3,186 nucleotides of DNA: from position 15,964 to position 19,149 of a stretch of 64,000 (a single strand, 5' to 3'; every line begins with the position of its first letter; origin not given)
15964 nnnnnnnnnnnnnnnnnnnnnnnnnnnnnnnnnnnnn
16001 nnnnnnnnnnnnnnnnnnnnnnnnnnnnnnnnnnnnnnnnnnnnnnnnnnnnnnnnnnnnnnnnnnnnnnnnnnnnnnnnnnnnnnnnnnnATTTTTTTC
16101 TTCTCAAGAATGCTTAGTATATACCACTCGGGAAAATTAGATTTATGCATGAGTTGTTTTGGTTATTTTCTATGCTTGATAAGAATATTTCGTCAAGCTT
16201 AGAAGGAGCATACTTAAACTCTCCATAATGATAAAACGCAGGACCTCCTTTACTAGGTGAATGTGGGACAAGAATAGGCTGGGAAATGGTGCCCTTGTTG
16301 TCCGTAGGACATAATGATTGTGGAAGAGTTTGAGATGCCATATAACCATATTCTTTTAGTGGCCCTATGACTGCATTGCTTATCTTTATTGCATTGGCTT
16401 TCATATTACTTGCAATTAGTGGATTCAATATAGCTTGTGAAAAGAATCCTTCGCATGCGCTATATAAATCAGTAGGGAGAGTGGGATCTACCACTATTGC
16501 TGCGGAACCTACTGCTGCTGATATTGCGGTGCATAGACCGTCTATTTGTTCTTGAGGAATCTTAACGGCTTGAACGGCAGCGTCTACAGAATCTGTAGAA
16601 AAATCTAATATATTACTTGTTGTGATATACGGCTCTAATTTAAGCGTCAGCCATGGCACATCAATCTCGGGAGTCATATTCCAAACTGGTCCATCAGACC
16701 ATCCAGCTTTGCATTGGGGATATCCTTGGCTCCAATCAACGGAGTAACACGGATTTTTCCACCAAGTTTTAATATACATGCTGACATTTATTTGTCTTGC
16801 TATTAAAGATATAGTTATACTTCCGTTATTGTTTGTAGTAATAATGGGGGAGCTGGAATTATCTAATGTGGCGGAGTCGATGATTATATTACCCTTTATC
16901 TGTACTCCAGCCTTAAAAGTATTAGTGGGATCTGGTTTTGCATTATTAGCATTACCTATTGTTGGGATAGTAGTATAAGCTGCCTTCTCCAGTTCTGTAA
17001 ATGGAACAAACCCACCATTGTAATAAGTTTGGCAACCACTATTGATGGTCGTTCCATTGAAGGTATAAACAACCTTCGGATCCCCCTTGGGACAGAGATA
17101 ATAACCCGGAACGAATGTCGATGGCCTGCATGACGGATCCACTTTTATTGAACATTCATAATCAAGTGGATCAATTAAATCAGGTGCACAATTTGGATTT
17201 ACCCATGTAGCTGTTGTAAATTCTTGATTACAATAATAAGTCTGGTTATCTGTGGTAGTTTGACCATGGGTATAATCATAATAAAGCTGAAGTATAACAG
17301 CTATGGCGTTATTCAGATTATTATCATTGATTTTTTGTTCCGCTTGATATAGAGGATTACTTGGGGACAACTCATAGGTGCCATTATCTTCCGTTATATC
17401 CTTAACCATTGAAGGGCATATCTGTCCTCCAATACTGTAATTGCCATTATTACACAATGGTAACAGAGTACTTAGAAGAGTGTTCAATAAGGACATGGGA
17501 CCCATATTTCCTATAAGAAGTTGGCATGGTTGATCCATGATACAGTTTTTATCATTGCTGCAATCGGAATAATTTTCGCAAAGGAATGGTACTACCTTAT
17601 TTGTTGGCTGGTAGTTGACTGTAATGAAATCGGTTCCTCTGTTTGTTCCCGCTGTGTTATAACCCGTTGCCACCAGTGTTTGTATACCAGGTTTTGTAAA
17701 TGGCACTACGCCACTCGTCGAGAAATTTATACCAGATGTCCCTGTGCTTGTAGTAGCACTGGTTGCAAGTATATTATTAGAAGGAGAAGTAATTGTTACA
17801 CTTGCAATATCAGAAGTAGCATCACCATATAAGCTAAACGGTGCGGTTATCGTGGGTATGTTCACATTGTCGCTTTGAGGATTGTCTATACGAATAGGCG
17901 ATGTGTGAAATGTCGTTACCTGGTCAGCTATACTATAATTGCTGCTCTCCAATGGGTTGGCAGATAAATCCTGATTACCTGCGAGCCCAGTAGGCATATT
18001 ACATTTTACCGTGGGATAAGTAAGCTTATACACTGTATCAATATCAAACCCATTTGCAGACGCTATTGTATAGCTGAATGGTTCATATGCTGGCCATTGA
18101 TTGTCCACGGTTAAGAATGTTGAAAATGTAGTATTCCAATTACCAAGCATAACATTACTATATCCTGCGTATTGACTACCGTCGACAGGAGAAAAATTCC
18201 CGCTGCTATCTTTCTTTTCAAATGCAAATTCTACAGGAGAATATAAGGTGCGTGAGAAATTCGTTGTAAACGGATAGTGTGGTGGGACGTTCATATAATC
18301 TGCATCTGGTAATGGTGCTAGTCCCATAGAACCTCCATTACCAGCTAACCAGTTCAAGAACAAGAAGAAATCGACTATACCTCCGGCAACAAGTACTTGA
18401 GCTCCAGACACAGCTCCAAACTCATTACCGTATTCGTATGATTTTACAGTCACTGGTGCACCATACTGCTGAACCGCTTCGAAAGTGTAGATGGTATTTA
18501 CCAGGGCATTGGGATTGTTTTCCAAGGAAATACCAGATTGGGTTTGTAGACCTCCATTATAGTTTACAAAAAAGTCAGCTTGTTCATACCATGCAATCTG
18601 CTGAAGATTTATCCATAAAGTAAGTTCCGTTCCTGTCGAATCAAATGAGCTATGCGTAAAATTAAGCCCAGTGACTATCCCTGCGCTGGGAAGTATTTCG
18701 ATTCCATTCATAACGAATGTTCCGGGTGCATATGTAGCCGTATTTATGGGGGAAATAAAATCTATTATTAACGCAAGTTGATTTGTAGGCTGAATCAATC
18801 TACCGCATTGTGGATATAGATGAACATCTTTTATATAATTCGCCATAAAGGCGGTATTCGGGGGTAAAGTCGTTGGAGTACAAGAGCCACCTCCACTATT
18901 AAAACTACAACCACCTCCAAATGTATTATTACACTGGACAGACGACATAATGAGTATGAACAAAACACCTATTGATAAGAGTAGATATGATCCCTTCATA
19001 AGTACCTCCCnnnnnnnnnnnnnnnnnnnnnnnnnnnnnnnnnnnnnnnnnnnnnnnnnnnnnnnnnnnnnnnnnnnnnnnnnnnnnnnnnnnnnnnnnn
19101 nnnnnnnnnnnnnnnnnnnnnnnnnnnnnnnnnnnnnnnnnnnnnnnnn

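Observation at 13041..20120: AT-rich accessory segment encoding an operon of four secreted proteins with no assignable function, wedged between a tRNA cluster and lspA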

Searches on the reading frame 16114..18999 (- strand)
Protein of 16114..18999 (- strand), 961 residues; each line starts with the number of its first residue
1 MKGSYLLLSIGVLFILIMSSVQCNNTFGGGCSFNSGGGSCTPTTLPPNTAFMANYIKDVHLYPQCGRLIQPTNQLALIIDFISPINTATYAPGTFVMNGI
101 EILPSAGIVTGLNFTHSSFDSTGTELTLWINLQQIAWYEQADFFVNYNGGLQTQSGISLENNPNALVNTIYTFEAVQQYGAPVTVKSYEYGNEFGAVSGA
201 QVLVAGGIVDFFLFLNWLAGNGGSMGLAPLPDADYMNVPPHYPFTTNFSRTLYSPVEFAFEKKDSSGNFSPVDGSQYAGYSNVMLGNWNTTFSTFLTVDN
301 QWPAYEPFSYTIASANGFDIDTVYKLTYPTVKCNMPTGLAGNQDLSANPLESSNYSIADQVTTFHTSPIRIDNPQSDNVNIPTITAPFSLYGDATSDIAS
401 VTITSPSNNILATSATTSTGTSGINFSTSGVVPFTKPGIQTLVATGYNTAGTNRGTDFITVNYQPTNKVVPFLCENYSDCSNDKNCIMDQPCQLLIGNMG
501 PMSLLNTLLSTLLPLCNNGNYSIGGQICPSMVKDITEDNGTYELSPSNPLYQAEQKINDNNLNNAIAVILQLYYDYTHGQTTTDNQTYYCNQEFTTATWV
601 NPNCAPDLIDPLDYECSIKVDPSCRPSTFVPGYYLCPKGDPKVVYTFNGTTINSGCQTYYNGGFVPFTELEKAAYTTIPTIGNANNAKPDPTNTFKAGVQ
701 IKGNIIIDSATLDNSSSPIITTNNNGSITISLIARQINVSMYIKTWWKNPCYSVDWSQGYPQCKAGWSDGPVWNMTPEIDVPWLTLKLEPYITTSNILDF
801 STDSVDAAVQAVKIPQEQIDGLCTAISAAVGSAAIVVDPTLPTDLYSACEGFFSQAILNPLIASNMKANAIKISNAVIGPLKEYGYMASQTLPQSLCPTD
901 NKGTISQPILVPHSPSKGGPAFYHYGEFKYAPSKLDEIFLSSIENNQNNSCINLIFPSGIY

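Call 4: search_protein_families(library=pfam, proteins=[window:16114-18999:-], max_evalue=1)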
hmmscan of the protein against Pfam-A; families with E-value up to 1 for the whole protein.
window:16114-18999:- (961 aa): 0 families

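Call 5: search_protein_families(library=ncbifam, proteins=[window:16114-18999:-], max_evalue=1)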
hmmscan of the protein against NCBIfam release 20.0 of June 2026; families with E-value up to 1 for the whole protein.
window:16114-18999:- (961 aa): 1 family
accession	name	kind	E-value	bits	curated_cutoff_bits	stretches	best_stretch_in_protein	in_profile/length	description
NF045956.1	restrict_UpaP162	equivalog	0.18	11.4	100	1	558-589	108-137/225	UpaP162 family type II restriction enzyme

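Call 7: find_homologous_proteins(query=window:16114-18999:-)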
Query window:16114-18999:- (961 aa): 5 proteins with E <= 0.001 among 8000 candidates.
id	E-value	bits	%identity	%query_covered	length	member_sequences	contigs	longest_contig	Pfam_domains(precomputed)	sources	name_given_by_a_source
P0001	1.5e-229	783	46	95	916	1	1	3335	-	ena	-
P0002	2.2e-151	524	54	49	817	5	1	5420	-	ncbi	ncbi:MAG: hypothetical protein ACP5JP_08095 [bacterium]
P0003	2.1e-108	382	48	44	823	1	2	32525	-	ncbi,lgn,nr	ncbi:MAG: hypothetical protein M1381_06420 [Deltaproteobacteria bacterium]|nr:hypothetical protein [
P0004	7.0e-105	370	44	48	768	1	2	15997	PF09136.17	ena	-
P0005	8.5e-101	357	43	48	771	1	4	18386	-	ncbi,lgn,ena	-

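Call 8: find_encoding_contigs(protein=window:16114-18999:-, flank=10000, max_places=10)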
Protein window:16114-18999:- (961 aa): 8 contigs read that carry it; 6 places shown.
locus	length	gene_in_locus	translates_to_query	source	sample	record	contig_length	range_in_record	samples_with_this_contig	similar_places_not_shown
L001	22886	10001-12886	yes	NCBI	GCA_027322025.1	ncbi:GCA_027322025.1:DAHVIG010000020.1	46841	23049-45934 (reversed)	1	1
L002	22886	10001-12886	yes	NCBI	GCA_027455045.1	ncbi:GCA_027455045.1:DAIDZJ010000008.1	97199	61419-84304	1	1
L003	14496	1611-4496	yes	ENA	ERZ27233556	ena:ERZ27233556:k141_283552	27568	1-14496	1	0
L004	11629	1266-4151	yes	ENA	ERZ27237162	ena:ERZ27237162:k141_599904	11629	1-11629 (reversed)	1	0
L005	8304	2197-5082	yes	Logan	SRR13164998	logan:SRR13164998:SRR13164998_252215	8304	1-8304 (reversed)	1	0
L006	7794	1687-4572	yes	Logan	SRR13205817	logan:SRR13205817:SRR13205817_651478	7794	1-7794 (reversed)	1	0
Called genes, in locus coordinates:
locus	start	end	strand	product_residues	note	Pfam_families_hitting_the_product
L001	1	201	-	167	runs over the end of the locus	PF02915:Rubrerythrin, PF21349:RUBY_RBDX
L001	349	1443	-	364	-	PF00712:DNA_pol3_beta, PF02767:DNA_pol3_beta_2, PF02768:DNA_pol3_beta_3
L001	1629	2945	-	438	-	PF11638:DnaA_N, PF01695:IstB_IS21, PF00308:Bac_DnaA, PF13173:AAA_14 (faint), PF00004:AAA (weak), PF08299:Bac_DnaA_C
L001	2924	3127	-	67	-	-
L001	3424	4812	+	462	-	PF10396:TrmE_N, PF00009:GTP_EFTU (faint), PF12631:MnmE_helical, PF03193:RsgA_GTPase (faint), PF00350:Dynamin_N (faint), PF01926:MMR_HSR1, PF02421:FeoB_N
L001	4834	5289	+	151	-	PF02142:MGS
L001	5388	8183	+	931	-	PF00133:tRNA-synt_1, PF01406:tRNA-synt_1e (faint), PF09334:tRNA-synt_1g, PF13603:tRNA-synt_1_2 (faint), PF08264:Anticodon_1, PF06827:zf-FPG_IleRS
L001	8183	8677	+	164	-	PF01252:Peptidase_A8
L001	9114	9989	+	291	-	-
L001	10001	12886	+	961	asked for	-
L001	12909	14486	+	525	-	PF13360:PQQ_2 (faint), PF25292:Beta-prop_CGLA (faint), PF13570:Beta-prop_ACSF4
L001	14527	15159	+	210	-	PF13505:OMP_b-brl, PF01389:OmpA_membrane (weak)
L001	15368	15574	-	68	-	-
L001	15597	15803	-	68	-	PF09957:VapB_antitoxin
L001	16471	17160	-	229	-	PF05552:MS_channel_1st_1 (weak)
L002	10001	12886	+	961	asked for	-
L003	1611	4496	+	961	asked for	-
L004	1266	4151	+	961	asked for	-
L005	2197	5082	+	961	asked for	-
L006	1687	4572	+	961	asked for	-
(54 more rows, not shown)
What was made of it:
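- Within the species the cassette is stable: of 8 contigs that carry B, the 6 places shown have the same order and come from six different assemblies or samples (call 8). All six places of this species that were shown carry the cassette at the same site (call 8).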

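Call 9: find_encoding_contigs(protein=P0003, flank=10000, max_places=4)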
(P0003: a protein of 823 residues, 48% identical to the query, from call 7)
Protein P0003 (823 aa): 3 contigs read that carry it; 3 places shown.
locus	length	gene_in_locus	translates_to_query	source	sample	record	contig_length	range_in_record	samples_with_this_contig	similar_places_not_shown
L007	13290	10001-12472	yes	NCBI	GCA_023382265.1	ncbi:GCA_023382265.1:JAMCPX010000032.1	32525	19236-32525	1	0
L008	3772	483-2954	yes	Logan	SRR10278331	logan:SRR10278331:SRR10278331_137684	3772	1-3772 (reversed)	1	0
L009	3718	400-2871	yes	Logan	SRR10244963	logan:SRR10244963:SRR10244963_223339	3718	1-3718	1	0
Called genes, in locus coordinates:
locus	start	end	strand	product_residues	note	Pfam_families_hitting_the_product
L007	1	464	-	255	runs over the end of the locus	PF02649:GCHY-1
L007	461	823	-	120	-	PF01242:PTPS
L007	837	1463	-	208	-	PF02527:GidB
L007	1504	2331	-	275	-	PF00027:cNMP_binding, PF13545:HTH_Crp_2, PF00325:Crp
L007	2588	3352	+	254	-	PF01255:Prenyltransf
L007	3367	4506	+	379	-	PF02670:DXP_reductoisom, PF08436:DXP_redisom_C, PF13288:DXPR_C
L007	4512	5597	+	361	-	PF02163:Peptidase_M50, PF00595:PDZ (weak), PF13180:PDZ_2, PF17820:PDZ_6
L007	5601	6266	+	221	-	PF00814:TsaD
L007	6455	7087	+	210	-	PF00440:TetR_N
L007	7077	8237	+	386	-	PF02771:Acyl-CoA_dh_N, PF02770:Acyl-CoA_dh_M, PF00441:Acyl-CoA_dh_1, PF08028:Acyl-CoA_dh_2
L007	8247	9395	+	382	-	PF02771:Acyl-CoA_dh_N, PF02770:Acyl-CoA_dh_M, PF00441:Acyl-CoA_dh_1, PF08028:Acyl-CoA_dh_2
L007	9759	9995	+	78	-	-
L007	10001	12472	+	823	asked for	-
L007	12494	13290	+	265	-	?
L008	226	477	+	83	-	-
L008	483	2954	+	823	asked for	-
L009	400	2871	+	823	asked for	-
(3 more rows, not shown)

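Call 10: find_encoding_contigs(protein=P0004, flank=10000, max_places=4)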
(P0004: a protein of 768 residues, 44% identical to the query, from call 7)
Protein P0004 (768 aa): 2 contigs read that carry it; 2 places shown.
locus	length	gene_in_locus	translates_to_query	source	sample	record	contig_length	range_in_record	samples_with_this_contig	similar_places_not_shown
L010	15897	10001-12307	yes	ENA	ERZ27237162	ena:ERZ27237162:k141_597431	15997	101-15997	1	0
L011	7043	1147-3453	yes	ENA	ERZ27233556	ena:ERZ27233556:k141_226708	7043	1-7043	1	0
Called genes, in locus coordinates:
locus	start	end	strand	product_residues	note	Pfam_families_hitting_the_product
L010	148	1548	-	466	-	PF00890:FAD_binding_2 (faint), PF01134:GIDA, PF01262:AlaDh_PNT_C (faint), PF07992:Pyr_redox_2, PF12831:FAD_oxidored (weak), PF13738:Pyr_redox_3, PF00070:Pyr_redox, PF02852:Pyr_redox_dim, +4 more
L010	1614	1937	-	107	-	PF00403:HMA (weak)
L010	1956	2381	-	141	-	PF02411:MerT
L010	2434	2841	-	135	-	PF00376:MerR, PF13411:MerR_1, PF09278:MerR-DNA-bind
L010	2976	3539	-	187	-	PF00578:AhpC-TSA, PF08534:Redoxin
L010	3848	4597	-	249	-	PF00027:cNMP_binding, PF13545:HTH_Crp_2, PF00325:Crp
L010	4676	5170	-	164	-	PF19502:DUF6036, PF08843:AbiEii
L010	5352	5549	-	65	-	PF13560:HTH_31 (weak), PF01381:HTH_3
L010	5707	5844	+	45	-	-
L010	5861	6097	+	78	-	-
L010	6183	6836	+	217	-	-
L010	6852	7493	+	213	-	PF04098:Rad52_Rad22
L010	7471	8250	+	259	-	PF12705:PDDEXK_1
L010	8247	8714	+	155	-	PF04002:RadC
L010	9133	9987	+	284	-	-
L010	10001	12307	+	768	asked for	PF09136:Glucodextran_B (weak)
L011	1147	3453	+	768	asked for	PF09136:Glucodextran_B (weak)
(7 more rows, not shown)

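Call 11: find_encoding_contigs(protein=P0005, flank=10000, max_places=4)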
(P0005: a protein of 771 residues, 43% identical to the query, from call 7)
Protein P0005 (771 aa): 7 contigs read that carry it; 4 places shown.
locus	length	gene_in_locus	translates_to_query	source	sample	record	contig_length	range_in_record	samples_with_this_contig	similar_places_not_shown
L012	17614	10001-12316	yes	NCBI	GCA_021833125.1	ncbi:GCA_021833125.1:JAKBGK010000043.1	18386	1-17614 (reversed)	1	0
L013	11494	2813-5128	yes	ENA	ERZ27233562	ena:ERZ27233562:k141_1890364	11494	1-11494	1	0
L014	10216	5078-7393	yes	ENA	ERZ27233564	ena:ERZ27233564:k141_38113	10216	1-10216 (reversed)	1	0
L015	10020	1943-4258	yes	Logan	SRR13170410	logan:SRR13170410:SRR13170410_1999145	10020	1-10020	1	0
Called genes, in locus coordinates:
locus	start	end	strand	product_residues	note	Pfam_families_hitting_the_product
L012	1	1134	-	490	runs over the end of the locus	PF08323:Glyco_transf_5, PF13439:Glyco_transf_4, PF20706:GT4-conflict (faint), PF00534:Glycos_transf_1, PF13692:Glyco_trans_1_4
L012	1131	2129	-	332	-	PF01087:GalP_UDP_transf, PF16285:DUF4931_N, PF01230:HIT (faint), PF16268:DUF4921, PF02744:GalP_UDP_tr_C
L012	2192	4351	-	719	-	PF01074:Glyco_hydro_38N, PF03065:Glyco_hydro_57, PF09094:AmyA-A_glucT_m, PF09095:AmyA-gluTrfs_C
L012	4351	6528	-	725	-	PF03065:Glyco_hydro_57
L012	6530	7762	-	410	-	PF00483:NTP_transferase, PF24894:Hexapep_GlmU, PF25084:LbH_EIF2B (weak), PF25087:GMPPB_C (weak), PF25247:LbH_GLGC (weak)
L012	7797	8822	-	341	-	PF05598:DUF772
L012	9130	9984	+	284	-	-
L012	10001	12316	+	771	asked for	-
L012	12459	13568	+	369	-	-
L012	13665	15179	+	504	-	-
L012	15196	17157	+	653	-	PF12697:Abhydrolase_6 (weak)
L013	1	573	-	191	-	?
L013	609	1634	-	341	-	PF05598:DUF772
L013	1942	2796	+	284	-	-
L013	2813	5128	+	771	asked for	-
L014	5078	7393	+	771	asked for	-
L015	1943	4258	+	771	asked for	-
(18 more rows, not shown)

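Call 15: search_protein_families(library=pfam, proteins=[P0001, P0002, P0003, P0004, P0005, L012:13665-15179:+, L012:15196-17157:+, L012:12459-13568:+, L012:9130-9984:+], max_evalue=0.1)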
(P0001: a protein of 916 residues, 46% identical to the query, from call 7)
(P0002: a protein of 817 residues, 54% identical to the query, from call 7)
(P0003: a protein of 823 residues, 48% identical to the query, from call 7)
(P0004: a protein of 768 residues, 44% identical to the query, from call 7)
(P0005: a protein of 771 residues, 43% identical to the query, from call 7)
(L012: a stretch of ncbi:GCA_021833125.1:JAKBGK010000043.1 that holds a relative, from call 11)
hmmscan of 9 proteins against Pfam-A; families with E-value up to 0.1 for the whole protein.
P0001 (916 aa): 0 families

P0002 (817 aa): 0 families

P0003 (823 aa): 0 families

P0004 (768 aa): 6 families
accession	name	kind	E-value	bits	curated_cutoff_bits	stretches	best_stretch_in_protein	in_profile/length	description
PF09136.16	Glucodextran_B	-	3.9e-06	27.1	27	1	455-538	3-81/83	Glucodextranase, domain B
PF01833.30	TIG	-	4.5e-05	23.8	20.9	1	541-627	1-74/84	IPT/TIG domain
PF17957.7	Big_7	-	0.00053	21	24.1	1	453-520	1-70/70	Bacterial Ig domain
PF19077.6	Big_13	-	0.022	15.7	27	1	455-534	16-95/102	Bacterial Ig-like domain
PF15430.11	SVWC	-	0.029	15.1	27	1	22-64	23-62/66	Single domain von Willebrand factor type C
PF00630.25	Filamin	-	0.097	14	26.9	0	469-525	24-85/93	Filamin/ABP280 repeat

P0005 (771 aa): 2 families
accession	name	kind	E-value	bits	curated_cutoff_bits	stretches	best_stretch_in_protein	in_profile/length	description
PF09136.16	Glucodextran_B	-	0.00012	22.4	27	1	457-539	4-81/83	Glucodextranase, domain B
PF09134.16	Invasin_D3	-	0.037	15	33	1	489-534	48-96/98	Invasin, domain 3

L012:13665-15179:+ (504 aa): 17 families
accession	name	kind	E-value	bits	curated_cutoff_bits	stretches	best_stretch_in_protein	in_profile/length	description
PF24684.1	Vgb_lyase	-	1e-19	70.9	50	1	257-486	14-249/290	Virginiamycin B lyase family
PF00041.27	fn3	-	2.3e-19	69.8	25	2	124-204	2-82/84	Fibronectin type III domain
PF01436.27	NHL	-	1e-17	63.6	20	1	338-360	3-25/28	NHL repeat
PF08450.18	SGL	-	6.3e-15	55.9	26.3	1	258-301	186-231/246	SMP-30/Gluconolactonase/LRE-like region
PF22701.2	Mala_s_1-like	-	7.1e-10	39.4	27.5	1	299-354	92-148/195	Mal s 1 allergenic protein-like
PF07494.17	Reg_prop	-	3.3e-07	30.2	20.4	0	380-392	8-20/24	Two component regulator propeller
PF06739.17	SBBP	-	4.1e-07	30.3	20.5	0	215-233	11-29/38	Beta-propeller repeat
PF21910.2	GH85_C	-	5.6e-06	27.1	27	0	125-192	7-78/95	GH85 endohexosaminidases, C-terminal domain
PF25059.1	FN3_DSCAM-DSCAML_C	-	3.9e-05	24.3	39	1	156-202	29-76/89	DSCAM/DSCAML C-terminal Fn3-like domain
PF16656.11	Pur_ac_phosph_N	-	0.00063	20.7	30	1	134-193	12-83/93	Purple acid Phosphatase, N-terminal domain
PF01108.23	Tissue_fac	-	0.0061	16.8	27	1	118-197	18-105/107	Tissue factor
PF24489.1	Ig_J_second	-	0.0065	16.9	27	1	147-200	27-87/105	Tip attachment protein J second Ig-like domain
PF24421.1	Ig_J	-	0.01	16.4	29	1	129-196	20-90/104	Tip attachment protein J, Ig-like domain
PF10179.15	NDNF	-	0.014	15.9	27.3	1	150-198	68-116/127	Neuron-derived neurotrophic factor, first Fn(III) domain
PF20067.5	SSL_N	-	0.021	15.1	18.9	0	332-353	16-37/46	Strictosidine synthase-like, N-terminal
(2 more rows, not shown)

L012:15196-17157:+ (653 aa): 4 families
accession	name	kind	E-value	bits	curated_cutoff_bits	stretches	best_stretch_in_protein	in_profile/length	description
PF12697.13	Abhydrolase_6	-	1.2e-05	26.6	26.3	1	345-486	3-94/217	Alpha/beta hydrolase family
PF12262.14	Lipase_bact_N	-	0.0014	18.5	22.3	1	81-257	60-223/236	Bacterial virulence factor lipase N-terminal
PF12146.15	Hydrolase_4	-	0.0021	17.8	27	0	442-477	72-108/239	Serine aminopeptidase, S33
PF00561.26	Abhydrolase_1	-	0.0078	16.3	25.8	1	442-477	65-101/245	alpha/beta hydrolase fold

L012:12459-13568:+ (369 aa): 8 families
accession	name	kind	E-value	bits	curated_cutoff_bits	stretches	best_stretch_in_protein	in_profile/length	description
PF13570.13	Beta-prop_ACSF4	-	2.3e-71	241.3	133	2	144-368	5-241/329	Beta-alanine-activating enzyme, beta-propeller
PF13360.13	PQQ_2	-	8.1e-39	134.1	27.6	3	188-368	29-222/233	Outer membrane protein assembly factor BamB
PF25292.1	Beta-prop_CGLA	-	5.9e-18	65.8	26.8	3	75-134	46-108/316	Lambda-carrageenase beta-propeller domain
PF20067.5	SSL_N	-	2.9e-11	43.5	18.9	1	349-367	27-45/46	Strictosidine synthase-like, N-terminal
PF07494.17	Reg_prop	-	2e-05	24.7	20.4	0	351-361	13-23/24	Two component regulator propeller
PF18316.7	S-l_SbsC_C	-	6.3e-05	23.8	26.6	0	328-353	14-39/86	S-layer protein SbsC C-terminal domain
PF06462.18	Hyd_WA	-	0.0099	16.1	21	0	109-118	4-13/30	Propeller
PF16120.10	DUF4836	-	0.092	12.1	27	0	123-169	361-387/481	Domain of unknown function (DUF4836)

L012:9130-9984:+ (284 aa): 2 families
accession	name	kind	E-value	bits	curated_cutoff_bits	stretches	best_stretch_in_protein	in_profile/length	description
PF13646.12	HEAT_2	-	0.059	14.1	27.7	0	189-240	11-60/88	HEAT repeats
PF22263.1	DUF6951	-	0.074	13.9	27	0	36-98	30-94/101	Family of unknown function (DUF6951)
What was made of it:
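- P0004 and P0005 have Ig/TIG/Glucodextran_B-like C-termini (call 15). The extended cassette in L012 adds an NHL/Vgb-lyase-like propeller and a lipase-like alpha/beta hydrolase (call 15). In P0004 and P0005 the variable ends are Ig/TIG domains (call 15).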

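Call 17: find_homologous_proteins(query=A1, max_evalue=0.01)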
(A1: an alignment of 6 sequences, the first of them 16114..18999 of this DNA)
Query A1 (6 sequences) (961 aa, profile of the alignment): 4 proteins with E <= 0.01 among 8000 candidates.
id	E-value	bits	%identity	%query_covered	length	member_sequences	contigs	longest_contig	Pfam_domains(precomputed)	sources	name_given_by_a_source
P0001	0.0e+0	1371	46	95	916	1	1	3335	-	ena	-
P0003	0.0e+0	1065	48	44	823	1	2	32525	-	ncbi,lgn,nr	ncbi:MAG: hypothetical protein M1381_06420 [Deltaproteobacteria bacterium]|nr:hypothetical protein [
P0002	0.0e+0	1053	54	49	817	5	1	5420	-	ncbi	ncbi:MAG: hypothetical protein ACP5JP_08095 [bacterium]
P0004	3.0e-286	970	44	48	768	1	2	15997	PF09136.17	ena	-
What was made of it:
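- Tried and rejected: Two word-indexed searches, one with the sequence and one with a profile, returned only five clusters (calls 7, 17).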

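Call 18: search_solved_structures(query=A1, max_evalue=1)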
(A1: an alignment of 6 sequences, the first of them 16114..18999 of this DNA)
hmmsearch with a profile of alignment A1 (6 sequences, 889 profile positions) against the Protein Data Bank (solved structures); distinct sequences matched with E-value up to 1: 0.
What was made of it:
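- Tried and rejected: The PDB sequence search found nothing (call 18).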

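Call 22: find_encoding_contigs(protein=P0001, flank=10000, max_places=4)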
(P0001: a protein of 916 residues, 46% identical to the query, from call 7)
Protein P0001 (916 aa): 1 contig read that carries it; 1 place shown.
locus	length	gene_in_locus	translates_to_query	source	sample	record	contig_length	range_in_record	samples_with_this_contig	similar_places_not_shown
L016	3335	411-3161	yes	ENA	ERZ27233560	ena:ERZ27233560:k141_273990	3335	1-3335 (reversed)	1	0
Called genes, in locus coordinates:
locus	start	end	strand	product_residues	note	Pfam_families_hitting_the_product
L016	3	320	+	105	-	?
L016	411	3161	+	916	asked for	-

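Call 23: find_encoding_contigs(protein=P0002, flank=10000, max_places=4)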
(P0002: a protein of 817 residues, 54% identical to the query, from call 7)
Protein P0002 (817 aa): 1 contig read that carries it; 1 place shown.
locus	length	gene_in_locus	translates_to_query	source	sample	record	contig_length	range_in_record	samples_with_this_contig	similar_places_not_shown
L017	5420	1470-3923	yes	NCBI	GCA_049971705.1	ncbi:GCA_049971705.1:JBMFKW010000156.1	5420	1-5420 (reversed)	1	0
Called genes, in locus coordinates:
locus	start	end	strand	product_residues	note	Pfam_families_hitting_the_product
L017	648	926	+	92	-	-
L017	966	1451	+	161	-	-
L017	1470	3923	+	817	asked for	-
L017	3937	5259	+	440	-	PF13570:Beta-prop_ACSF4, PF20067:SSL_N (faint), PF25292:Beta-prop_CGLA (faint), PF13360:PQQ_2, PF13570:Beta-prop_ACSF4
